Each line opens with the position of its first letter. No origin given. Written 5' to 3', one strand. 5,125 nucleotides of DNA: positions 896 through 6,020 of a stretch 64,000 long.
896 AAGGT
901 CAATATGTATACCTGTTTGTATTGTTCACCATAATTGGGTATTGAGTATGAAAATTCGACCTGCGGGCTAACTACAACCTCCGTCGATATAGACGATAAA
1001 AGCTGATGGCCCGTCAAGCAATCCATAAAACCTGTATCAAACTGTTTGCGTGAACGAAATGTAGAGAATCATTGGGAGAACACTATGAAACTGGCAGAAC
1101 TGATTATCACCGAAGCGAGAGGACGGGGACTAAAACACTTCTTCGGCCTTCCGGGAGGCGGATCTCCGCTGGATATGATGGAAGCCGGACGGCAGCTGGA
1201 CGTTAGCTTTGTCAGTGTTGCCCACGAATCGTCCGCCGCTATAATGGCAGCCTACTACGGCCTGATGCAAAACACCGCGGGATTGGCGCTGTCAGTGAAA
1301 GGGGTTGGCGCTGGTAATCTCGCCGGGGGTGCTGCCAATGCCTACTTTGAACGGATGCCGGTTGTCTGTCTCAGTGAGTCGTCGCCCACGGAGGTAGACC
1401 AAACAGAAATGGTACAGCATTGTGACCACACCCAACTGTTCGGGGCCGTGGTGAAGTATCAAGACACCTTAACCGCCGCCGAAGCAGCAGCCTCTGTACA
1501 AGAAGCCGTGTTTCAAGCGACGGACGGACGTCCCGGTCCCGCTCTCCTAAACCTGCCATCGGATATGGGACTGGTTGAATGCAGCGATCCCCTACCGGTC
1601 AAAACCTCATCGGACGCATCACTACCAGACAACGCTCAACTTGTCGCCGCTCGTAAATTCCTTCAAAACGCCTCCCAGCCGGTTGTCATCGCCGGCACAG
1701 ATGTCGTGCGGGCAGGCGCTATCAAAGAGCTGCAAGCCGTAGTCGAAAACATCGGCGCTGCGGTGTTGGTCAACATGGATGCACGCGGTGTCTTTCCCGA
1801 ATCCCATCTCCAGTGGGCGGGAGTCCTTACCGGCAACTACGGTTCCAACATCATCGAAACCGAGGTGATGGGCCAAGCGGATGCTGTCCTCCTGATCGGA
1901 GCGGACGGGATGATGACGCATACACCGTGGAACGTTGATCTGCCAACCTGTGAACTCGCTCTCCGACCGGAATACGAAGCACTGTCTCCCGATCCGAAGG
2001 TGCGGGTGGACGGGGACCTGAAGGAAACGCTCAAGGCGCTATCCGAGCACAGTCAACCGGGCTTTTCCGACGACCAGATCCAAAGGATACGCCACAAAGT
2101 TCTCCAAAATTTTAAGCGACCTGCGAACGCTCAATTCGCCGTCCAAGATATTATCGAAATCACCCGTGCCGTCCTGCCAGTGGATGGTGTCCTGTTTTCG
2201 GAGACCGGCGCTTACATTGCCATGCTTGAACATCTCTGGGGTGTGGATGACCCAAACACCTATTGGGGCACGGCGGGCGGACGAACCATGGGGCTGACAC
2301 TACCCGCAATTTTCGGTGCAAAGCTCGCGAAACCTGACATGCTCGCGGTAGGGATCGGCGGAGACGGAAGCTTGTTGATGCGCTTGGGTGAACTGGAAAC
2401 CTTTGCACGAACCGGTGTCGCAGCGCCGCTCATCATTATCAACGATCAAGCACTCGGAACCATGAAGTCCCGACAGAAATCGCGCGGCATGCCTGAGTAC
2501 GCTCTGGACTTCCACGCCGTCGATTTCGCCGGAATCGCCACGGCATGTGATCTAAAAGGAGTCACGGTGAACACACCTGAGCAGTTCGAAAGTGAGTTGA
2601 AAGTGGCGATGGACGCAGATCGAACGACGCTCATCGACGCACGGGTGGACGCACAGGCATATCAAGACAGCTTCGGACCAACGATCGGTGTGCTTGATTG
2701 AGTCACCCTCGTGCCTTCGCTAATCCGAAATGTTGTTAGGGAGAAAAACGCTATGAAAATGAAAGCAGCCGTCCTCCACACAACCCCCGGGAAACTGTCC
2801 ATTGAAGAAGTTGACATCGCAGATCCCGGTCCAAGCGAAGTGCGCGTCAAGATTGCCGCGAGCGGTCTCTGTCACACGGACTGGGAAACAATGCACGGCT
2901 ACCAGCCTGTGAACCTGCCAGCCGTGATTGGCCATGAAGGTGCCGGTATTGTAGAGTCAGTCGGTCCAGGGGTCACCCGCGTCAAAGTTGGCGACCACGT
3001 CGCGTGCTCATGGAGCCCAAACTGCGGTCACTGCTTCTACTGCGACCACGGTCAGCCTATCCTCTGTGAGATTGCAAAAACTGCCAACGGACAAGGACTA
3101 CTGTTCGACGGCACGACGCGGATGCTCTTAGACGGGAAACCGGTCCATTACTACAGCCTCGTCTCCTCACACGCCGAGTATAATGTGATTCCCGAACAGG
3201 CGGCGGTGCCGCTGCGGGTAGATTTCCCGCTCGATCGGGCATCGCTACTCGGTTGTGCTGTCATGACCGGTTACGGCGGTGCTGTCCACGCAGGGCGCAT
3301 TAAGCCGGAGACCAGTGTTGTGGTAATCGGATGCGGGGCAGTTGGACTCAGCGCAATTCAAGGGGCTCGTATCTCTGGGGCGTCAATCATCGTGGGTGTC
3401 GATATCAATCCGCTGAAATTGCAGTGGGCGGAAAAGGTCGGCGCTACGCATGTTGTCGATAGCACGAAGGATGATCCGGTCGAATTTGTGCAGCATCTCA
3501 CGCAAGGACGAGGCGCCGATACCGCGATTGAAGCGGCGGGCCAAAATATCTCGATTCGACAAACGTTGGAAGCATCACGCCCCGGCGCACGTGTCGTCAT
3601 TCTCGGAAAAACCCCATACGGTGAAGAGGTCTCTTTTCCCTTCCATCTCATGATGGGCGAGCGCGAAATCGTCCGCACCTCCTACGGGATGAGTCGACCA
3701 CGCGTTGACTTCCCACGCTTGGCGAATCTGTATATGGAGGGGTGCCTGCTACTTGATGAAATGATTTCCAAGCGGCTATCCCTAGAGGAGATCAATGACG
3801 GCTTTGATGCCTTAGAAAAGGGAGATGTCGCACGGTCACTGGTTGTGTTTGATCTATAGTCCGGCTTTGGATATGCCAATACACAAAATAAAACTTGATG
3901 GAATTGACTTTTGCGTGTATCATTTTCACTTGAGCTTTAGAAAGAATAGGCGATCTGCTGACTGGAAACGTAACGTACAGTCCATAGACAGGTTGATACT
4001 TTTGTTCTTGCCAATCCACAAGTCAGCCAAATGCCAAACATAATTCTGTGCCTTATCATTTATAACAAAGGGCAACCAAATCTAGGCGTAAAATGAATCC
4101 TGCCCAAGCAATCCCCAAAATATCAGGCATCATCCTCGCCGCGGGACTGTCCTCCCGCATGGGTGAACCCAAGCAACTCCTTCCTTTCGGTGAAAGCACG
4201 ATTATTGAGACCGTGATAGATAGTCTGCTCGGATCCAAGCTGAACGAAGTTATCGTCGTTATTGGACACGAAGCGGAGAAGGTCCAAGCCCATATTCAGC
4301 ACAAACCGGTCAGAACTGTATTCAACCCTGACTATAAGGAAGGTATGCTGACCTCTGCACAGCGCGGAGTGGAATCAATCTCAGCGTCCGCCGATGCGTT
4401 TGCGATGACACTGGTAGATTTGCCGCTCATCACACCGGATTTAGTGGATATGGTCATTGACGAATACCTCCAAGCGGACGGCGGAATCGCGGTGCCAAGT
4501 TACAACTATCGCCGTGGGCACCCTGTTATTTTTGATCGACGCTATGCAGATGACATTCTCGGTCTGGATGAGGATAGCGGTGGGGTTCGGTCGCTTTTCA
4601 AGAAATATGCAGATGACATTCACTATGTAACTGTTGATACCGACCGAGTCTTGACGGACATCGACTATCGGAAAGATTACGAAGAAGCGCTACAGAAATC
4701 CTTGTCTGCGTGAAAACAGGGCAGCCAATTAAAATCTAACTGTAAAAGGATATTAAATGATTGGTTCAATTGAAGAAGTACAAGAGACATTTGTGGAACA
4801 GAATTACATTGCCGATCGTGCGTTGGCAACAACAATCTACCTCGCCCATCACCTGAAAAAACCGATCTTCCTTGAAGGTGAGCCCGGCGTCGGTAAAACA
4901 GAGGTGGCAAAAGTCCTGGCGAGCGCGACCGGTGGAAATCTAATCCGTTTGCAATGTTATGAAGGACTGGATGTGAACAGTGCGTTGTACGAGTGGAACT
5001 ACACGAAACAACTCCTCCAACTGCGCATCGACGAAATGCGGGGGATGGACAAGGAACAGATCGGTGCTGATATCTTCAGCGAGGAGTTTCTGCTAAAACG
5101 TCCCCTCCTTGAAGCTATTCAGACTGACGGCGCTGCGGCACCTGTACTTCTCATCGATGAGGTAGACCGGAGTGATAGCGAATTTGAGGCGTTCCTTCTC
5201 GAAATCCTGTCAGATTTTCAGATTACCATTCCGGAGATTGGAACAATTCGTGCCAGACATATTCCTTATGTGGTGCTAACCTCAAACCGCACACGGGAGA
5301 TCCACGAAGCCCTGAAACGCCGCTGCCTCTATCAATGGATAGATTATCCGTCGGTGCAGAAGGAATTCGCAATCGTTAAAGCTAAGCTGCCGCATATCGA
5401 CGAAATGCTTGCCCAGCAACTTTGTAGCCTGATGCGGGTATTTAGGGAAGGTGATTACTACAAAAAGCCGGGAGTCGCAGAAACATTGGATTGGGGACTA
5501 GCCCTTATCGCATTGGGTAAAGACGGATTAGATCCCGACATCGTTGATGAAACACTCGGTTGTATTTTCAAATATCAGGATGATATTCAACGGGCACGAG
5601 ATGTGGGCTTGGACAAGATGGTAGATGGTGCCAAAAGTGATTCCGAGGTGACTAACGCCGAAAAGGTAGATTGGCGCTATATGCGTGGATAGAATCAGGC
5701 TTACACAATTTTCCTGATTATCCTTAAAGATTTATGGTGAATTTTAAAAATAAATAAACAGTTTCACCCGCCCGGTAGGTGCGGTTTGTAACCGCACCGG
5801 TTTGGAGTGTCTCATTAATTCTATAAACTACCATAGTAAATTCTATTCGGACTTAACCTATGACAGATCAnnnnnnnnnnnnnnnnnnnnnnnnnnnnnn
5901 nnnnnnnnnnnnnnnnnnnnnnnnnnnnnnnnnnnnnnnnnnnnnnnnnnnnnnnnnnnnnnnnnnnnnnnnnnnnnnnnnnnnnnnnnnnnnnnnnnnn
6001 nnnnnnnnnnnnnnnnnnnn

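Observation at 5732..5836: Near-identical ~105 bp structured intergenic element present twice (also 47289-47395)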

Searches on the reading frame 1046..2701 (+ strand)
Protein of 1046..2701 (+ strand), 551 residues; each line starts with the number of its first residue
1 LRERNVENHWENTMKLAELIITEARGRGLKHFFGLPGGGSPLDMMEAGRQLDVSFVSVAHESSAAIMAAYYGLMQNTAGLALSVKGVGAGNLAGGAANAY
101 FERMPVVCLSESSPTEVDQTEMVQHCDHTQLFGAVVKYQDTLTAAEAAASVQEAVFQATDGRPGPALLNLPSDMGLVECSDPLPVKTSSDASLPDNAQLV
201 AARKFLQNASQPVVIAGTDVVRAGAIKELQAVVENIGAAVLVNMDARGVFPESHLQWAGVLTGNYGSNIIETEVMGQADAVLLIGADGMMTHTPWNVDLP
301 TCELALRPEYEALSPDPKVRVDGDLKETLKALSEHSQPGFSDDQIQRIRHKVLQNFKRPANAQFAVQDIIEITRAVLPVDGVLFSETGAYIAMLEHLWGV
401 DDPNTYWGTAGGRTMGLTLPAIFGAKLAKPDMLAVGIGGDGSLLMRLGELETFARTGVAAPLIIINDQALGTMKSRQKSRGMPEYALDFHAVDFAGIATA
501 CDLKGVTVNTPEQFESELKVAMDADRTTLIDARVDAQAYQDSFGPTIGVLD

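Call 26: search_protein_families(library=pfam, proteins=[window:1046-2701:+])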
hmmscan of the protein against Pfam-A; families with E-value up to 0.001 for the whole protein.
window:1046-2701:+ (551 aa): 3 families
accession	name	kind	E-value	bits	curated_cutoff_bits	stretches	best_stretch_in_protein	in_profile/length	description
PF02775.26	TPP_enzyme_C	-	1.9e-28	99.6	21.9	1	387-531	2-150/151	Thiamine pyrophosphate enzyme, C-terminal TPP binding domain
PF02776.23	TPP_enzyme_N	-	7.3e-20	71.4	26.8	1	14-130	1-118/119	Thiamine pyrophosphate enzyme, N-terminal TPP binding domain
PF00205.28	TPP_enzyme_M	-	2.9e-17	63.1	30.4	1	201-332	3-137/137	Thiamine pyrophosphate enzyme, central domain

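Call 59: find_encoding_contigs(protein=window:1046-2701:+, flank=2000, max_places=8)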
Protein window:1046-2701:+ (551 aa): no gene with exactly this product is on record in the collection.

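Call 61: find_encoding_contigs(protein=window:1085-2701:+, flank=2000, max_places=8)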
Protein window:1085-2701:+ (538 aa): no gene with exactly this product is on record in the collection.
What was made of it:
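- Tried and rejected: Empty-site test for the 570-933 relative: the TPP-enzyme protein is not on record with either start (calls 59, 61).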

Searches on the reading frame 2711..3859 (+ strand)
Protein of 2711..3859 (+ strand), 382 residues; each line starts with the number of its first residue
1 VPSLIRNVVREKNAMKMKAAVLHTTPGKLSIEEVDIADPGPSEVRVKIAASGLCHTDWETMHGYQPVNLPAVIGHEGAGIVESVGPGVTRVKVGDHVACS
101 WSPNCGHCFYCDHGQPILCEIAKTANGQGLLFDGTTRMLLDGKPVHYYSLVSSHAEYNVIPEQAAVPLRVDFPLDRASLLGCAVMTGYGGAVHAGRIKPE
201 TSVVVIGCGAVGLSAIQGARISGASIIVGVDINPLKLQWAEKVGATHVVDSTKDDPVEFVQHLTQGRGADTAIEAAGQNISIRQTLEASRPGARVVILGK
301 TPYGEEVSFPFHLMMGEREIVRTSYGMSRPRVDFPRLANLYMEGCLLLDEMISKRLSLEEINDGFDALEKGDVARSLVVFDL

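Call 26: search_protein_families(library=pfam, proteins=[window:2711-3859:+])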
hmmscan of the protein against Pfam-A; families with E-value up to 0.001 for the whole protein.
window:2711-3859:+ (382 aa): 5 families
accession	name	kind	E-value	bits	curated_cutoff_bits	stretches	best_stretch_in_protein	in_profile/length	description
PF00107.32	ADH_zinc_N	-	4.9e-27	94.9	31.8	1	210-338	1-124/129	Zinc-binding dehydrogenase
PF08240.17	ADH_N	-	1.6e-26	93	23.5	1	40-168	1-102/104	Alcohol dehydrogenase GroES-like domain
PF13602.12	ADH_zinc_N_2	-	2.7e-07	32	27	1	244-373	2-128/134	Zinc-binding dehydrogenase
PF01262.27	AlaDh_PNT_C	-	1.3e-05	25.2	23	1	190-265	16-92/214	Alanine dehydrogenase/PNT, C-terminal domain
PF16912.11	Glu_dehyd_C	-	9.8e-05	22.4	34.9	1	198-301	30-132/211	Glucose dehydrogenase C-terminus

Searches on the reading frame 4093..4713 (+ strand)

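Call 26: search_protein_families(library=pfam, proteins=[window:4093-4713:+])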
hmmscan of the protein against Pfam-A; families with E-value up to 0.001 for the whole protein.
window:4093-4713:+ (206 aa): 3 families
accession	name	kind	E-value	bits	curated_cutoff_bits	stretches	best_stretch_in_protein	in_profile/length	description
PF12804.13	NTP_transf_3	-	1.1e-40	139.8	27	1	12-172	1-157/160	MobA-like NTP transferase domain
PF01128.25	IspD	-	1.5e-05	25.3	27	1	13-132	4-125/221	2-C-methyl-D-erythritol 4-phosphate cytidylyltransferase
PF00483.29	NTP_transferase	-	0.00052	20.1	21.2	1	12-71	2-68/245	Nucleotidyl transferase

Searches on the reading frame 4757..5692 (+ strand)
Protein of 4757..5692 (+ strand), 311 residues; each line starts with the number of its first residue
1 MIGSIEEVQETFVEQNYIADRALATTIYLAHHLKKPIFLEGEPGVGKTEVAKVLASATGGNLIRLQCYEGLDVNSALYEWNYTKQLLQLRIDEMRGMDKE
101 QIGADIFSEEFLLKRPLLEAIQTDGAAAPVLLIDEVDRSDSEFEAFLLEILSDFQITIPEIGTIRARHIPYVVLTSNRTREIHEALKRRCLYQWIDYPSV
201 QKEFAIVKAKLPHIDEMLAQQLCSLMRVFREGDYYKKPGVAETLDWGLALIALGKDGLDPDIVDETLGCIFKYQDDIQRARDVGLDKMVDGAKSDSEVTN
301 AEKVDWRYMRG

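Call 18: find_encoding_contigs(protein=window:4757-5692:+, flank=3000, max_places=10)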
Protein window:4757-5692:+ (311 aa): 4 contigs read that carry it; 4 places shown.
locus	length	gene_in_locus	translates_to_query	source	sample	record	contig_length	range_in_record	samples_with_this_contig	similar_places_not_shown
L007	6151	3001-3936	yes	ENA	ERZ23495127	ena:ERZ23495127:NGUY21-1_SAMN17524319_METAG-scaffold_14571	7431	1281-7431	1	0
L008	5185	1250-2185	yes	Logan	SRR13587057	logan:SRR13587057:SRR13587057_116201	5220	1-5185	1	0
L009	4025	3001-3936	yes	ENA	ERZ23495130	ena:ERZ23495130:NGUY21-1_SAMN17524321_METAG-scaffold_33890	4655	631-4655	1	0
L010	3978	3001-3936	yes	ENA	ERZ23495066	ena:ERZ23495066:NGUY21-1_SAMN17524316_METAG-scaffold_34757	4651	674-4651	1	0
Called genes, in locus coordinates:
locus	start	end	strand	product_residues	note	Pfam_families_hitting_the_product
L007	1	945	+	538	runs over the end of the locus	PF02776:TPP_enzyme_N, PF00205:TPP_enzyme_M, PF02775:TPP_enzyme_C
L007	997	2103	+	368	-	PF08240:ADH_N, PF01262:AlaDh_PNT_C (weak), PF00107:ADH_zinc_N, PF13602:ADH_zinc_N_2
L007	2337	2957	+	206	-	PF01128:IspD (weak), PF12804:NTP_transf_3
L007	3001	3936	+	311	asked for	PF05496:RuvB_N (faint), PF13401:AAA_22 (faint), PF00004:AAA, PF07726:AAA_3 (faint), PF07728:AAA_5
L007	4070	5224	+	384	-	PF05762:VWA_CoxE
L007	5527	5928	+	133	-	-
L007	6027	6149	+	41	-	?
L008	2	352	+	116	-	?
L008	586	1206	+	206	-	PF01128:IspD (weak), PF12804:NTP_transf_3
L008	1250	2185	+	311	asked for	PF05496:RuvB_N (faint), PF13401:AAA_22 (faint), PF00004:AAA, PF07726:AAA_3 (faint), PF07728:AAA_5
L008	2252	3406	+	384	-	PF05762:VWA_CoxE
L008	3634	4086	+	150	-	PF00578:AhpC-TSA (faint), PF08534:Redoxin (faint)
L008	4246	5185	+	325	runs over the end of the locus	?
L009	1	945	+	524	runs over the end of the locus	?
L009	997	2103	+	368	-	PF08240:ADH_N, PF01262:AlaDh_PNT_C (weak), PF00107:ADH_zinc_N, PF13602:ADH_zinc_N_2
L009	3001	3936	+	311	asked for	PF05496:RuvB_N (faint), PF13401:AAA_22 (faint), PF00004:AAA, PF07726:AAA_3 (faint), PF07728:AAA_5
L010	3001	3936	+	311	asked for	PF05496:RuvB_N (faint), PF13401:AAA_22 (faint), PF00004:AAA, PF07726:AAA_3 (faint), PF07728:AAA_5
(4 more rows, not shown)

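Call 26: search_protein_families(library=pfam, proteins=[window:4757-5692:+])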
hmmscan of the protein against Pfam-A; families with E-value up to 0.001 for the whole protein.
window:4757-5692:+ (311 aa): 7 families
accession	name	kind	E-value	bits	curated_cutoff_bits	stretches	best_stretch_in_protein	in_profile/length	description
PF07728.20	AAA_5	-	3.9e-11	43.6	22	1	37-190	2-139/139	AAA domain (dynein-related subfamily)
PF00004.35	AAA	-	2e-09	38.4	21.2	1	38-190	2-123/131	ATPase family associated with various cellular activities (AAA)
PF07726.17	AAA_3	-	1.3e-07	32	27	0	37-68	2-33/131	ATPase family associated with various cellular activities (AAA)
PF05496.18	RuvB_N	-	7.1e-06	26.3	27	0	36-62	35-61/159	Holliday junction DNA helicase RuvB P-loop domain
PF13401.12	AAA_22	-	1.3e-05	25.9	27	1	34-163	5-123/130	AAA domain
PF14532.12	Sigma54_activ_2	-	8.4e-05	23.3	25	1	22-81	9-68/138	Sigma-54 interaction domain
PF07724.20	AAA_2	-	0.00013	22.5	27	1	37-185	6-132/166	AAA domain (Cdc48 subfamily)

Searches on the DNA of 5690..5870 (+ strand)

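Call 57: search_rna_families(source=window, start=5690, end=5870, threshold=evalue, max_evalue=10)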
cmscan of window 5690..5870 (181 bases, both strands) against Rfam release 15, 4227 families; matches with E-value up to 10: 2.
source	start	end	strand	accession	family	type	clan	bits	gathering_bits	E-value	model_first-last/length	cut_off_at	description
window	5723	5847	-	RF01927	MIR1222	Gene; miRNA;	-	13.7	90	2.4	1-134/134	no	MIR1222 microRNA precursor family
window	5779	5815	-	RF01416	NrrF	Gene; antisense;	-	11.1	60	5.3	106-160/160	no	NrrF RNA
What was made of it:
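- On Described structured RNA (Rfam): The best permissive hit had E = 2.4 (call 57).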

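Call 65: search_dna_similar(query=window:5731-5836:+, collection=plasmids, mode=distant, max_evalue=0.01, max_rows=10)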
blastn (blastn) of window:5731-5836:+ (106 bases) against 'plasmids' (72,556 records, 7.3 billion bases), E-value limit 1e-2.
No match.

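Call 66: search_dna_similar(query=window:5731-5836:+, collection=phages, mode=distant, max_evalue=0.01, max_rows=10)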
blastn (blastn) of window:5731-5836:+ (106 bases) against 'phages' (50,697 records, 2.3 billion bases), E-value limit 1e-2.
No match.
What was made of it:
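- Tried and rejected: Plasmid and phage collections: no match (calls 65, 66).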
